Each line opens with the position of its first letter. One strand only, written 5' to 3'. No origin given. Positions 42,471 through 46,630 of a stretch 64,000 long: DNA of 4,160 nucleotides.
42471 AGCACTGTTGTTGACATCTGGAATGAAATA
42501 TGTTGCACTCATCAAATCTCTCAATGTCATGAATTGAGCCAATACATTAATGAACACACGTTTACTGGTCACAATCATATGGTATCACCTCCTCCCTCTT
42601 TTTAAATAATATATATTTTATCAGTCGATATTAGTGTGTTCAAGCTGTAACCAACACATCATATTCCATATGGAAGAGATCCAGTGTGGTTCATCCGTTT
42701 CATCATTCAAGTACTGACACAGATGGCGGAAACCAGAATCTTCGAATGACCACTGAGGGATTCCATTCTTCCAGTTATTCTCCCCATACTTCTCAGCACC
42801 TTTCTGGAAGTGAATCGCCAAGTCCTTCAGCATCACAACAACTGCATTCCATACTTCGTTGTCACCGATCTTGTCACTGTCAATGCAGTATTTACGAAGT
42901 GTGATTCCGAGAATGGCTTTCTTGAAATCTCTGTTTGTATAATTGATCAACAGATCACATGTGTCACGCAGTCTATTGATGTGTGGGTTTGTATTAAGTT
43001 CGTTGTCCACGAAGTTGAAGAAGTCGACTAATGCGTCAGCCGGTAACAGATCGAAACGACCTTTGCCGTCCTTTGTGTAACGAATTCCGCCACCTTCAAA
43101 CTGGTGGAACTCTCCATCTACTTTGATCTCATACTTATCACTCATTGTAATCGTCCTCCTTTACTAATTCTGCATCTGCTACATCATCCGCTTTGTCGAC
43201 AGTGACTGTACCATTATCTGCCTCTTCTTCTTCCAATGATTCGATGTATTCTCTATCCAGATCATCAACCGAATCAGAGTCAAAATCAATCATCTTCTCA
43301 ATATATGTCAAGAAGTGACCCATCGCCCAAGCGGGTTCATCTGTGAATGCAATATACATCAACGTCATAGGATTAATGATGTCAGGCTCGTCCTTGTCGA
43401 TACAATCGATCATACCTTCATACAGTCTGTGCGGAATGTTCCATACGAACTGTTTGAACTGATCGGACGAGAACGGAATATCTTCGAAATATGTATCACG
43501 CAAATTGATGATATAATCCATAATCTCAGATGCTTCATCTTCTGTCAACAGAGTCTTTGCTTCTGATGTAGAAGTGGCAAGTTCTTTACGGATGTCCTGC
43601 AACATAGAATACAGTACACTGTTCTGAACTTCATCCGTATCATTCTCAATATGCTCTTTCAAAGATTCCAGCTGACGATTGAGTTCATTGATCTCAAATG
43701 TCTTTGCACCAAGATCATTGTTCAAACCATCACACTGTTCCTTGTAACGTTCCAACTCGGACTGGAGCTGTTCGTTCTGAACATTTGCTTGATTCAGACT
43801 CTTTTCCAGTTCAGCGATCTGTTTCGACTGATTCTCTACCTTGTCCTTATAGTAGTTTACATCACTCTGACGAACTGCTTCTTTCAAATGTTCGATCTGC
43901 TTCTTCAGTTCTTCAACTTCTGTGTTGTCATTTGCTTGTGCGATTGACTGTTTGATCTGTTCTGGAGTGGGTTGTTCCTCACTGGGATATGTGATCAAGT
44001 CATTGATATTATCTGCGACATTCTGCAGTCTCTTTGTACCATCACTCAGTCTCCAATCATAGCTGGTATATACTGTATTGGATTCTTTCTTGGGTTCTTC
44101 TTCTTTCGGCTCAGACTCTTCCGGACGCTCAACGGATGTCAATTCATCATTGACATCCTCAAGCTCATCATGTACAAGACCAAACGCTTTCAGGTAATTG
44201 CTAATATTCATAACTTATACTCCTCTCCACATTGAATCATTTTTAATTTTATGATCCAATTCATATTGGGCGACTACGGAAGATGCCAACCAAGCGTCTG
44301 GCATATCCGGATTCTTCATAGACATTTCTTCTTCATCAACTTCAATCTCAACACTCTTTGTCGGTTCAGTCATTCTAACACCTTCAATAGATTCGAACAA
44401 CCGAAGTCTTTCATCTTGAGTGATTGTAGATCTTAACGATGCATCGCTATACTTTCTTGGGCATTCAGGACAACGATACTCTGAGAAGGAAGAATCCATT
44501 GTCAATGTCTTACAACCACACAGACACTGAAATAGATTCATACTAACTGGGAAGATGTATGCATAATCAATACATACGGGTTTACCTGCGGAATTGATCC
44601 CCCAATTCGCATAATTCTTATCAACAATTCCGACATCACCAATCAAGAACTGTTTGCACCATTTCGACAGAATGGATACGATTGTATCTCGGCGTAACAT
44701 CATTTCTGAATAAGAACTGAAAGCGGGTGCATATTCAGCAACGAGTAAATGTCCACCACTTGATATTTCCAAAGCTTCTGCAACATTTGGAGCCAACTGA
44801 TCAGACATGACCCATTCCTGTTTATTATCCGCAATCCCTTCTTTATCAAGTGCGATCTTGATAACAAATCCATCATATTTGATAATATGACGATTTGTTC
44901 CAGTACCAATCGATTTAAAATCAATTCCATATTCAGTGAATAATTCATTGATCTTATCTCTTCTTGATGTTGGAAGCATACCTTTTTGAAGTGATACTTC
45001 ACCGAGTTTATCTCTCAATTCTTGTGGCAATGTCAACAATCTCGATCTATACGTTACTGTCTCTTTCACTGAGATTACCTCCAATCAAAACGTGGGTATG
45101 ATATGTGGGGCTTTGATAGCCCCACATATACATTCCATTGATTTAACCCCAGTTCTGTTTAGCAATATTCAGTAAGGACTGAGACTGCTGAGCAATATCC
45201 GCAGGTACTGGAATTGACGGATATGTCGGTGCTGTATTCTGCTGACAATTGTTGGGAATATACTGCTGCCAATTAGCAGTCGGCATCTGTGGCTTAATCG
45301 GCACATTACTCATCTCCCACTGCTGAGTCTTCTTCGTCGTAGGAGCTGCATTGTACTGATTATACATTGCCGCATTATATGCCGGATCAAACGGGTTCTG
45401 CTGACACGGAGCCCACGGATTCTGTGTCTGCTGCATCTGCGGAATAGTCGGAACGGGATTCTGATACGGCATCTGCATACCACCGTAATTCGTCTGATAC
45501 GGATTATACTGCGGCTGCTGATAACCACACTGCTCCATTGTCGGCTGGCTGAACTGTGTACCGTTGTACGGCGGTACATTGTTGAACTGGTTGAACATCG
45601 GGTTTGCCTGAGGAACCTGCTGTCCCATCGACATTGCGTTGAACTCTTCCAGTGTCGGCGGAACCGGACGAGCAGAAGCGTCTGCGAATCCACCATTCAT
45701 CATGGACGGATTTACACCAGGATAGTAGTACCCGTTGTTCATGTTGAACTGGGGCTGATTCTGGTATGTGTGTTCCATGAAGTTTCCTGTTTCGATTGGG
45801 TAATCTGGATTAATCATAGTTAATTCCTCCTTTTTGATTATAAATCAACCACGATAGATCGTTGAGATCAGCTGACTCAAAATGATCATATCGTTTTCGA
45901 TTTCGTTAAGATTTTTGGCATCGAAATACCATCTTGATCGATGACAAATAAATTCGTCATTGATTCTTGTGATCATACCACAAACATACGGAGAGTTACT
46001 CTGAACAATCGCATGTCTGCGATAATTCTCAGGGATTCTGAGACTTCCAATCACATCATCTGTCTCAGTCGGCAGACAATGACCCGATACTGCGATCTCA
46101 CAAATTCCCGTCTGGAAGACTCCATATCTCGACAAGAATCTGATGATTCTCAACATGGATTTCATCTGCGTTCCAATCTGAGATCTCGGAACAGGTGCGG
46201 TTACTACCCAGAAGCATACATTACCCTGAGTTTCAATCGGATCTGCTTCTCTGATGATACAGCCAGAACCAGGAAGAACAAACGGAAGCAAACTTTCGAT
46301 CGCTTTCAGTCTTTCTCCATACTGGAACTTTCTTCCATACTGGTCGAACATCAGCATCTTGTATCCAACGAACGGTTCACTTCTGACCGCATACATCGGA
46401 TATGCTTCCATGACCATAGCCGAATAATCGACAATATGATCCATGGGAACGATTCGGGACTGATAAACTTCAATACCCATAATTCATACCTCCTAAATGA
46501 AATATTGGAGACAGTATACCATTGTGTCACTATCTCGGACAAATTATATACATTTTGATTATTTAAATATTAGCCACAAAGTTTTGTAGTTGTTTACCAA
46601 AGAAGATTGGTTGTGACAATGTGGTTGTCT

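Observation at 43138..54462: Candidate phage condensate/compartment system: three prion-like proteins sharing a short motif, with kinase, chaperonin and helicases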

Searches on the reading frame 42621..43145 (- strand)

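Call 33: search_protein_families(library=pfam, proteins=[window:42621-43145:-], max_evalue=0.01)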
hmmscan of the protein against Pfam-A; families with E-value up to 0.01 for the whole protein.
window:42621-43145:- (174 aa): 1 family
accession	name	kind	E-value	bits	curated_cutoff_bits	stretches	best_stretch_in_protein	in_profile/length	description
PF18909.5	dGTP_diPhyd_N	-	2.3e-14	53.6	27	1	105-171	21-92/99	dATP/dGTP diphosphohydrolase, N-terminal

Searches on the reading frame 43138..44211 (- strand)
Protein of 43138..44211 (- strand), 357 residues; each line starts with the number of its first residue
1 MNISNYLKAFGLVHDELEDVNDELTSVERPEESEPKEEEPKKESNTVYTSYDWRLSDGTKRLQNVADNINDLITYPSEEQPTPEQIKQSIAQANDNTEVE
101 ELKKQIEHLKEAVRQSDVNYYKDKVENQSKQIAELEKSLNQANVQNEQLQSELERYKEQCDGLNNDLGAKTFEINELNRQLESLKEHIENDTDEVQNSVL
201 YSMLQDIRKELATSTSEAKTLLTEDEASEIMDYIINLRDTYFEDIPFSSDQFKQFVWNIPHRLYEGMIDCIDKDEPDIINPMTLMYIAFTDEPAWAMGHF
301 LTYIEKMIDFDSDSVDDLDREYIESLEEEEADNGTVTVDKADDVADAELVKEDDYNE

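Call 4: search_protein_families(library=pfam, proteins=[window:43138-44211:-], max_evalue=0.01)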
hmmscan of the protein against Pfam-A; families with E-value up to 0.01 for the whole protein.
window:43138-44211:- (357 aa): 4 families
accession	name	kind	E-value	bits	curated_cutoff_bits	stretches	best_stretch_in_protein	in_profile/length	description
PF13166.12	AAA_13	-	8e-06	25.3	36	1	26-189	308-476/713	AAA domain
PF11559.13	ADIP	-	0.0004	20.9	34.3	1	133-211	55-131/151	Afadin- and alpha -actinin-Binding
PF10506.14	USHBP1_PDZ-bd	-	0.0029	18.2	24.5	1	135-171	2-38/65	Harmonin-binding protein USHBP1, PDZ-binding domain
PF07544.18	Med9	-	0.0043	17.5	26.9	0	96-160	25-80/80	RNA polymerase II transcription mediator complex subunit 9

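Call 5: search_protein_families(library=phrogs, proteins=[window:43138-44211:-], max_evalue=0.01)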
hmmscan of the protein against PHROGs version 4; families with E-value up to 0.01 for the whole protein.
window:43138-44211:- (357 aa): 8 families
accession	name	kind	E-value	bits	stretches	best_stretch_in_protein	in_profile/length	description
phrog_167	-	tail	0.0012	17.6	1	69-218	62-202/1555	tail length tape measure protein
phrog_2335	-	tail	0.0015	17.5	1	60-218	67-227/1536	tail length tape measure protein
phrog_1533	-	tail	0.0019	16.8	1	47-190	106-221/1688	tail length tape measure protein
phrog_33871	-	unknown function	0.0026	18.7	0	101-161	31-91/154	-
phrog_4619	-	unknown function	0.0027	17.7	1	65-210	49-190/556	-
phrog_1272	-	tail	0.0036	16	0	62-198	72-208/1606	tail length tape measure protein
phrog_4416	-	transcription regulation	0.0045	17.8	0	101-132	3-34/58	transcriptional regulator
phrog_27316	-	unknown function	0.0061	16.9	1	77-216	92-226/263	-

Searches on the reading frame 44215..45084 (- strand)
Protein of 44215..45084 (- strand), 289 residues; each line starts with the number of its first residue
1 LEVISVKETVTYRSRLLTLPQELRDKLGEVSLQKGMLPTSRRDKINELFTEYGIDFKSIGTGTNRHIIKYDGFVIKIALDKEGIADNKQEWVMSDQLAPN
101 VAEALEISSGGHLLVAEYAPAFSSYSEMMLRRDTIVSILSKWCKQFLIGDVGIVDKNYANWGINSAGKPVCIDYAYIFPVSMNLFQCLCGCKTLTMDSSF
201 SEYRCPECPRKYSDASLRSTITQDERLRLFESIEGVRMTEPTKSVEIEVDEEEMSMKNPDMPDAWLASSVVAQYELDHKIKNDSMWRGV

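Call 4: search_protein_families(library=pfam, proteins=[window:44215-45084:-], max_evalue=0.01)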
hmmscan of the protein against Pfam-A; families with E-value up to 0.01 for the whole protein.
window:44215-45084:- (289 aa): 0 families

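Call 5: search_protein_families(library=phrogs, proteins=[window:44215-45084:-], max_evalue=0.01)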
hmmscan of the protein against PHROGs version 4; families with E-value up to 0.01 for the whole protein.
window:44215-45084:- (289 aa): 1 family
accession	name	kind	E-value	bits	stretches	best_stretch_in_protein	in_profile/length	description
phrog_4301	-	unknown function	6.7e-10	39.9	1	55-179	38-171/225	-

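Call 28: search_solved_structures(query=A5, max_evalue=1)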
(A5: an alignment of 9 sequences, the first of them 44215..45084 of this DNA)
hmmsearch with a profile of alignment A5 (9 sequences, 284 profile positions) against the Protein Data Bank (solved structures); distinct sequences matched with E-value up to 1: 3.
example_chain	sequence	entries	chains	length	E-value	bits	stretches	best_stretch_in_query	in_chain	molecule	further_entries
5aj3_F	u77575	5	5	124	0.2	14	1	82-140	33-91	MITORIBOSOMAL PROTEIN BS6M, MRPS6 | Mitochondrial ribosomal protein S6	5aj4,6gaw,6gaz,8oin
7zyb_A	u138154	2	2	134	0.48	12.8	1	47-92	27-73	Cupin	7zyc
6ydp_AF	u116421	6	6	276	1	11.7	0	93-139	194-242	bS6m | Uncharacterized protein | Mitochondrial ribosomal protein S6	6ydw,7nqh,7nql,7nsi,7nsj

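Call 31: predict_structure(alignment_id=A5)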
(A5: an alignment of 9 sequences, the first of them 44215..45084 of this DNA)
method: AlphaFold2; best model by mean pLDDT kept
length: 289 residues; sequences in the alignment: 9
mean_pLDDT: 61.3   pTM: 0.51
mean pLDDT of the five models: 61.3, 53.7, 49.1, 48.2, 45.0
residues with pLDDT >= 90: 8; 70-90: 91; 50-70: 109; < 50: 81
segments of 3 or more residues with pLDDT < 50: 1-4, 81-97, 102-118, 232-238, 251-264, 277-289
pLDDT, mean of each block of 10 residues (from residue 1): 49 57 68 65 84 77 57 55 36 47 38 40 71 82 73 76 66 60 76 84 89 82 62 48 56 42 47 50 36
secondary structure, 60 per line:
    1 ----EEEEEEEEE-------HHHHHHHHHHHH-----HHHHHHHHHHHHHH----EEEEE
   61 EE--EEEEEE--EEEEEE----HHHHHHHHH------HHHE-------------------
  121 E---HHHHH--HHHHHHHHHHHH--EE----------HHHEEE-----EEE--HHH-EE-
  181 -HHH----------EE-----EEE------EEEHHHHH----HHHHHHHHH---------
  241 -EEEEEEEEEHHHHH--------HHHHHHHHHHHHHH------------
elements in order: E5-13 H21-32 H38-51 E56-62 E65-70 E73-78 H83-91 H125-129 H132-143 E161-163 E169-171 E202-204 E211-213 H214-218 H223-231 E242-250 H251-255 H264-277

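Call 34: fold_search(model_id=the predicted structure, library=pdb)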
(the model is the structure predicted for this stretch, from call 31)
No match with E <= 0.001 here; weaker rows may still be real.
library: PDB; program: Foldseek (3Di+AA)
matches with E <= 10: 500; with E <= 0.001: 0
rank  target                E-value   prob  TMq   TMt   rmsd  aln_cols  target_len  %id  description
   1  4ae6_B                2.2e-03  0.69  0.25  0.23  16.3       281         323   15  Structure and Function of the Human Sperm-Specific Isoform of Protein Kinase A (PKA) Catalytic Subunit Calpha 2 (released 2012-04-18)
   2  6mm6_C                2.4e-03  0.84  0.26  0.24  14.9       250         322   14  Catalytic subunit of cAMP-dependent protein kinase A in complex with RyR2 phosphorylation domain (2699-2904) (released 2019-05-08)
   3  6mm7_A                2.4e-03  0.77  0.27  0.25  15.9       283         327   16  Catalytic subunit of cAMP-dependent protein kinase A in complex with RyR2 K2879A, S2813D phosphomimetic (2699-2904) cr (released 2019-05-08)
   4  6mm8_C                3.1e-03  0.66  0.27  0.24  16.7       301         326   16  Catalytic subunit of cAMP-dependent protein kinase A in complex with RyR2 K2879A, S2813D phosphomimetic (2699-2904) cr (released 2019-05-08)
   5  5gza_A                3.3e-03  0.97  0.34  0.34  11.1       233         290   14  protein O-mannose kinase (released 2016-12-07)
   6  5n1f                  3.5e-03  0.87  0.27  0.23  11.2       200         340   16  cAMP-dependent Protein Kinase A from Cricetulus griseus in complex with fragment like molecule N-quinolin-5-ylpyridine-3 (released 2018-02-28)
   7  6fdm_D                3.5e-03  0.98  0.31  0.32   7.8       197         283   13  Human Rio2 kinase structure (released 2019-01-30)
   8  9rda_A                3.5e-03  0.75  0.27  0.25  18.2       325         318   11  Cocrystal structure of Zilurgisertib bound to the ALK2-FKBP12 complex (released 2025-11-12)
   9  9suy                  3.5e-03  0.95  0.31  0.32  13.6       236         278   17  TPX2 7-20 fused to Aurora-A residues 116-389, covalently modified on Cys290 by F104 (7-((perfluorophenyl)sulfonyl)-3-(tr (released 2026-03-18)
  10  6fdm_B                4.1e-03  0.98  0.32  0.33   7.7       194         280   11  Human Rio2 kinase structure (released 2019-01-30)
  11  8ssp_A                4.1e-03  0.98  0.29  0.32   6.0       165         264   20  AurA bound to danusertib and activating monobody Mb1 (released 2023-09-06)
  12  3mtf_A                4.4e-03  0.57  0.24  0.24  18.9       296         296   13  Crystal structure of the ACVR1 kinase in complex with a 2-aminopyridine inhibitor (released 2010-06-23)
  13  5x3f_B                4.4e-03  0.51  0.24  0.21  22.6       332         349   14  Crystal structure of the YgjG-Protein A-Zpa963-PKA catalytic domain (released 2017-06-28)
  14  3l9l_A                4.6e-03  0.69  0.26  0.23  17.0       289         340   11  Crystal structure of pka with compound 36 (released 2011-01-19)
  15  3l9m_A                5.6e-03  0.72  0.27  0.24  14.0       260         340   14  Crystal structure of PKAB3 (pka triple mutant V123A, L173M, Q181K) with compound 18 (released 2011-01-19)
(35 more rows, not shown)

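Call 70: search_dna_similar(query=window:44215-45084:-, collection=phages, mode=protein, max_rows=15, max_evalue=0.001)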
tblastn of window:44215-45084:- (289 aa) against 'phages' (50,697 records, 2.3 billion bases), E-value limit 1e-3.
No match.

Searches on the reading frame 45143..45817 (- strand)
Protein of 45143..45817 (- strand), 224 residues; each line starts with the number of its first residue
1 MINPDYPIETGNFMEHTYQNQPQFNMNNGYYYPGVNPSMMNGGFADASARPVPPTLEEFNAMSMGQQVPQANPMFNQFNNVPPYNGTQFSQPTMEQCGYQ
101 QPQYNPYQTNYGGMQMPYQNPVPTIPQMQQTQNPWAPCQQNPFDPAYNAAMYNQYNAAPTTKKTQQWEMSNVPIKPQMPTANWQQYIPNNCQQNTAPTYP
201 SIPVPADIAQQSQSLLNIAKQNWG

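Call 4: search_protein_families(library=pfam, proteins=[window:45143-45817:-], max_evalue=0.01)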
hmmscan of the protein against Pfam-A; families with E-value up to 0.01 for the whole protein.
window:45143-45817:- (224 aa): 0 families

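Call 5: search_protein_families(library=phrogs, proteins=[window:45143-45817:-], max_evalue=0.01)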
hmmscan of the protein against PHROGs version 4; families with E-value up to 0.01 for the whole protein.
window:45143-45817:- (224 aa): 0 families

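Call 11: find_related_loci(query=window:45143-45817:-, collection=viral_contigs, flank=8000)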
Query window:45143-45817:- (224 aa) in viral_contigs; peptide patterns used: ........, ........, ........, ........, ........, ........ (x = any residue, [..] = any of these).
1 stretches matched a pattern, but none encodes a relative of the query by tblastn (E <= 1e-3).

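Call 38: find_homologous_proteins(query=window:45143-45817:-, max_evalue=0.001)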
Query window:45143-45817:- (224 aa): 1 proteins with E <= 0.001 among 77 candidates. Only proteins of 123 to 392 residues were searched: fused or split forms outside these lengths cannot appear, so this answer is no evidence that the protein stands alone or is whole; lengths 'longer' or 'shorter' looks for them.
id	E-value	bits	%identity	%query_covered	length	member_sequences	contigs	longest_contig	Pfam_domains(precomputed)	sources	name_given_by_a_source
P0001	1.0e-144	498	100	100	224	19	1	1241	-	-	-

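Call 40: list_cluster_members(proteins=[window:45143-45817:-, window:52833-53306:-, window:53446-54462:-, window:53446-54570:-])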
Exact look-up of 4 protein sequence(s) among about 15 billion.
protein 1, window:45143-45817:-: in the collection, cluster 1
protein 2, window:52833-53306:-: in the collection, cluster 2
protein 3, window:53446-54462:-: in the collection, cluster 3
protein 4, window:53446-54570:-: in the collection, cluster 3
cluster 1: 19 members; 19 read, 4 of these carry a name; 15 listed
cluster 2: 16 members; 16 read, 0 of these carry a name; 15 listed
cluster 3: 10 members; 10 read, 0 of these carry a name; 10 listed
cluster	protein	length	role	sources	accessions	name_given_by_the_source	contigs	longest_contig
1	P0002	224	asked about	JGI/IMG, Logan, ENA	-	-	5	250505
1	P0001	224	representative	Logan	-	-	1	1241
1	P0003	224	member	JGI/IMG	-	hypothetical protein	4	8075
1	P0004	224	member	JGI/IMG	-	hypothetical protein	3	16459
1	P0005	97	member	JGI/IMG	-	-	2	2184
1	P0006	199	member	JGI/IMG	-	hypothetical protein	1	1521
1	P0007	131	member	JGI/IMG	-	hypothetical protein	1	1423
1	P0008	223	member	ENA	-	-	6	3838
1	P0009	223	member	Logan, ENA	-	-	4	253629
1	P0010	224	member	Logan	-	-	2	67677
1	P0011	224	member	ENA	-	-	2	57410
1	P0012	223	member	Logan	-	-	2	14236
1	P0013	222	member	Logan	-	-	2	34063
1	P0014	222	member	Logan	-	-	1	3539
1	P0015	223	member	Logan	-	-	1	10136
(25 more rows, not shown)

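Call 45: search_protein_representatives(alignment_id=A6)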
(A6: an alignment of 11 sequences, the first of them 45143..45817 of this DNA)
Query: 11 sequences, 240 profile positions. Proteins with E-value up to 0.001 (for the whole library): 97; up to 1e-10: 74; up to 1e-30: 30. The best 97 are listed.
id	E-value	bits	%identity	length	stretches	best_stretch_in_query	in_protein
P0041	6.1e-82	291.7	-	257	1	1-239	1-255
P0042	4.2e-81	288.9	-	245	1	1-239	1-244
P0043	1.2e-68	248.1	-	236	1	1-239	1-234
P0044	1.8e-66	241.0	-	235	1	2-239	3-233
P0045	1.4e-63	231.6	-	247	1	1-238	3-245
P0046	2.5e-63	230.7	-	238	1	2-239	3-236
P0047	1.7e-60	221.5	-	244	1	2-239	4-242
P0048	4.6e-60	220.0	-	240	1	1-239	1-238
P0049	1.3e-56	208.7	-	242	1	1-238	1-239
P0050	3.8e-52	194.1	-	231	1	1-238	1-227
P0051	4.8e-47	177.4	-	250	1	1-239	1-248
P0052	9.8e-44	166.6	-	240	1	1-237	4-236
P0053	4.6e-42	161.1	-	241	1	1-238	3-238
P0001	1.1e-41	159.8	-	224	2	1-130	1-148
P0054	1.3e-41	159.6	-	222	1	1-237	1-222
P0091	1.9e-17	80.5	-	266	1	3-236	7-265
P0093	1.0e-16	78.1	-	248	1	3-239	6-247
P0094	1.8e-16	77.3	-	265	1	3-236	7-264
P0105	8.4e-12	62.0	-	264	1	3-238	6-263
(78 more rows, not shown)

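Call 60: predict_structure(alignment_id=A7)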
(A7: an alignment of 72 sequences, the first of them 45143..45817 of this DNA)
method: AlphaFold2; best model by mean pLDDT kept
length: 224 residues; sequences in the alignment: 72
mean_pLDDT: 54.6   pTM: 0.19
mean pLDDT of the five models: 54.6, 53.8, 53.0, 52.0, 49.0
residues with pLDDT >= 90: 4; 70-90: 29; 50-70: 74; < 50: 117
segments of 3 or more residues with pLDDT < 50: 19-30, 32-48, 63-81, 83-94, 96-104, 106-116, 122-132, 137-150, 152-154, 189-195
pLDDT, mean of each block of 10 residues (from residue 1): 62 64 43 46 46 58 47 44 47 45 44 49 47 51 43 53 62 78 71 49 58 83 85
secondary structure, 60 per line:
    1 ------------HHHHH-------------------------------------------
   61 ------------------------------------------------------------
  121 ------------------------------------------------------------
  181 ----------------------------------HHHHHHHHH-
elements in order: H13-17 H215-223

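Call 72: find_encoding_contigs(protein=P0009, flank=10000, max_places=4)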
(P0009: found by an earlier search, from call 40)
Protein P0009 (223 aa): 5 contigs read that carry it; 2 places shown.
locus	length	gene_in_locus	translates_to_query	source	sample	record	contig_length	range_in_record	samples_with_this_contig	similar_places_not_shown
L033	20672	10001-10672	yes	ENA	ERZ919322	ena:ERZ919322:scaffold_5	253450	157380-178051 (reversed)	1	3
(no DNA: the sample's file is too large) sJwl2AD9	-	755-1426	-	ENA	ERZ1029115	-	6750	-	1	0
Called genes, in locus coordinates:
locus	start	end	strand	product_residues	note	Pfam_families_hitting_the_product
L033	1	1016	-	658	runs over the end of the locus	-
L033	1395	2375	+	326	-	-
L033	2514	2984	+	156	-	-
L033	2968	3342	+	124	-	-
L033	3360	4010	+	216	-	-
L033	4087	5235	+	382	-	-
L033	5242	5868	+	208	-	-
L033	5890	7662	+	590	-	PF00118:Cpn60_TCP1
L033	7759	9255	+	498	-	PF20307:divDNAB, PF03796:DnaB_C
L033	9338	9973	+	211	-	-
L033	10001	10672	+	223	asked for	-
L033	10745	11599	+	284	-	-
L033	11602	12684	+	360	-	-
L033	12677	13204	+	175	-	PF18909:dGTP_diPhyd_N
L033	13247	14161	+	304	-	-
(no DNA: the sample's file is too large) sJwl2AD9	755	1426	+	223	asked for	-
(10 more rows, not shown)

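Call 92: find_encoding_contigs(protein=P0093, flank=10000, max_places=2)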
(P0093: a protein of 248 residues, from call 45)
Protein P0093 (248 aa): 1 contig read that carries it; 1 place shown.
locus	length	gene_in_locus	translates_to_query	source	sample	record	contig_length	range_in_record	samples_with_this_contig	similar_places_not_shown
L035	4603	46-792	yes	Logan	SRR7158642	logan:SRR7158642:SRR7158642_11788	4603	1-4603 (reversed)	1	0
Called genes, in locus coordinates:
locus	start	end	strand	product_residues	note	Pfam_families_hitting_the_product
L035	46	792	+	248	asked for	-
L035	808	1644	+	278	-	-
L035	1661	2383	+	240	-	-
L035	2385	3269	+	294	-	-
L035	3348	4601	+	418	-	?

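Call 93: find_encoding_contigs(protein=P0091, flank=10000, max_places=2)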
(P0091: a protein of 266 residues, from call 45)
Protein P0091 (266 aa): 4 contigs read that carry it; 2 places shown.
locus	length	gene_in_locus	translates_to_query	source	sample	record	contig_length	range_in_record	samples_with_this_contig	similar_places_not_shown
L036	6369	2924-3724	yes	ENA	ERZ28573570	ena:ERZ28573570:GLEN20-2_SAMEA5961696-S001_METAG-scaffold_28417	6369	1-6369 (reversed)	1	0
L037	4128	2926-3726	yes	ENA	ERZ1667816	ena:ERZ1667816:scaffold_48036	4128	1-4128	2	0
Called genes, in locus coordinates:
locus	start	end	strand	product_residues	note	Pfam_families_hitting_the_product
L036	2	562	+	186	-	?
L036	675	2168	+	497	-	PF20307:divDNAB, PF03796:DnaB_C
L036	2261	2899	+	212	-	-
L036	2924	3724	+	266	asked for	-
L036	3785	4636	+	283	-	-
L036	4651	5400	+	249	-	-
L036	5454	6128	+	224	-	PF18909:dGTP_diPhyd_N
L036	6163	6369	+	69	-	?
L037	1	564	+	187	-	?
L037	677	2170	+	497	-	PF20307:divDNAB, PF03796:DnaB_C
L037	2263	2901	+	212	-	-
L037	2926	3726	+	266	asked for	-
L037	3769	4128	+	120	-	?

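Call 94: find_encoding_contigs(protein=P0094, flank=10000, max_places=2)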
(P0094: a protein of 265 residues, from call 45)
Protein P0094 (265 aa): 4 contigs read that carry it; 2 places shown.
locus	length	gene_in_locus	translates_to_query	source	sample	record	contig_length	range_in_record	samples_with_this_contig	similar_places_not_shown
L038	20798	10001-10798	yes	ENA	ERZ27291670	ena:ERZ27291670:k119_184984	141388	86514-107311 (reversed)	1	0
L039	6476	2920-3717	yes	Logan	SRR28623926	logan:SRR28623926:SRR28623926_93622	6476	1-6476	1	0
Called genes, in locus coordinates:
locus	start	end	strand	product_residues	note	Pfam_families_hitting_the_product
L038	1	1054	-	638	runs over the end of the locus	-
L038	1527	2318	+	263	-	-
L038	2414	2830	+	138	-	-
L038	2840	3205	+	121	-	-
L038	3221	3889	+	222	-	-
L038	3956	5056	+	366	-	-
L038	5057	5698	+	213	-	-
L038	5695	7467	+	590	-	PF00118:Cpn60_TCP1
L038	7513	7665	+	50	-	-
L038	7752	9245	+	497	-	PF20307:divDNAB, PF03796:DnaB_C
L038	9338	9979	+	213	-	-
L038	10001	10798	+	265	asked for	-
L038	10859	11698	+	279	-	-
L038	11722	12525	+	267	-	-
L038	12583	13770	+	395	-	PF18909:dGTP_diPhyd_N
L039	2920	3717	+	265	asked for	-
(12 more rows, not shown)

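Call 95: find_encoding_contigs(protein=P0105, flank=10000, max_places=2)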
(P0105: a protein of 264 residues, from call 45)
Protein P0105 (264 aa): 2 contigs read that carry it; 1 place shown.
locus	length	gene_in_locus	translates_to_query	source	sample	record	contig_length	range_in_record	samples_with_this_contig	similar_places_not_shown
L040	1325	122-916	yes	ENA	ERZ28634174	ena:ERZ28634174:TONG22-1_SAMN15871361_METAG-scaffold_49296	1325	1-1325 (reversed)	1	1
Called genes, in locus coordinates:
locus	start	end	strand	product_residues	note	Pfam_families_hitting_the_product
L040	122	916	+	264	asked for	-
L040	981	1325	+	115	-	?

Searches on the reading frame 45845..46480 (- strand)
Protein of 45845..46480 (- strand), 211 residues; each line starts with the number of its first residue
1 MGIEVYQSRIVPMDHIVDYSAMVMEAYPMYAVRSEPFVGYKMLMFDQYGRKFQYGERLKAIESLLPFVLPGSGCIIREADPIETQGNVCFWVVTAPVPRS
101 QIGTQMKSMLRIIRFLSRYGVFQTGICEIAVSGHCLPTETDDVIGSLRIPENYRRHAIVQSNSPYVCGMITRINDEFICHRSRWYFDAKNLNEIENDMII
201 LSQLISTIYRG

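Call 4: search_protein_families(library=pfam, proteins=[window:45845-46480:-], max_evalue=0.01)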
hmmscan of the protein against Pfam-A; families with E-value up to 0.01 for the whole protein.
window:45845-46480:- (211 aa): 0 families

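Call 5: search_protein_families(library=phrogs, proteins=[window:45845-46480:-], max_evalue=0.01)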
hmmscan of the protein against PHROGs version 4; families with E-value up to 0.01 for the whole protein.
window:45845-46480:- (211 aa): 0 families

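Call 69: search_solved_structures(query=A8, max_evalue=1)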
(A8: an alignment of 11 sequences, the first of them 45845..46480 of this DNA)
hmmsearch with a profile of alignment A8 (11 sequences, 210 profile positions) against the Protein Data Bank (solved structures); distinct sequences matched with E-value up to 1: 1.
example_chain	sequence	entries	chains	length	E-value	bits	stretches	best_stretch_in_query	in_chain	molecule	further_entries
4eht_A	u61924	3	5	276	0.59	12.7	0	109-167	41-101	Activator of 2-hydroxyisocaproyl-CoA dehydratase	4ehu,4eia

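Call 71: search_dna_similar(query=window:45845-46480:-, collection=phages, mode=protein, max_rows=15, max_evalue=0.01)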
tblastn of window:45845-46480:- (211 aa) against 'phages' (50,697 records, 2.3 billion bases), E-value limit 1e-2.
No match.
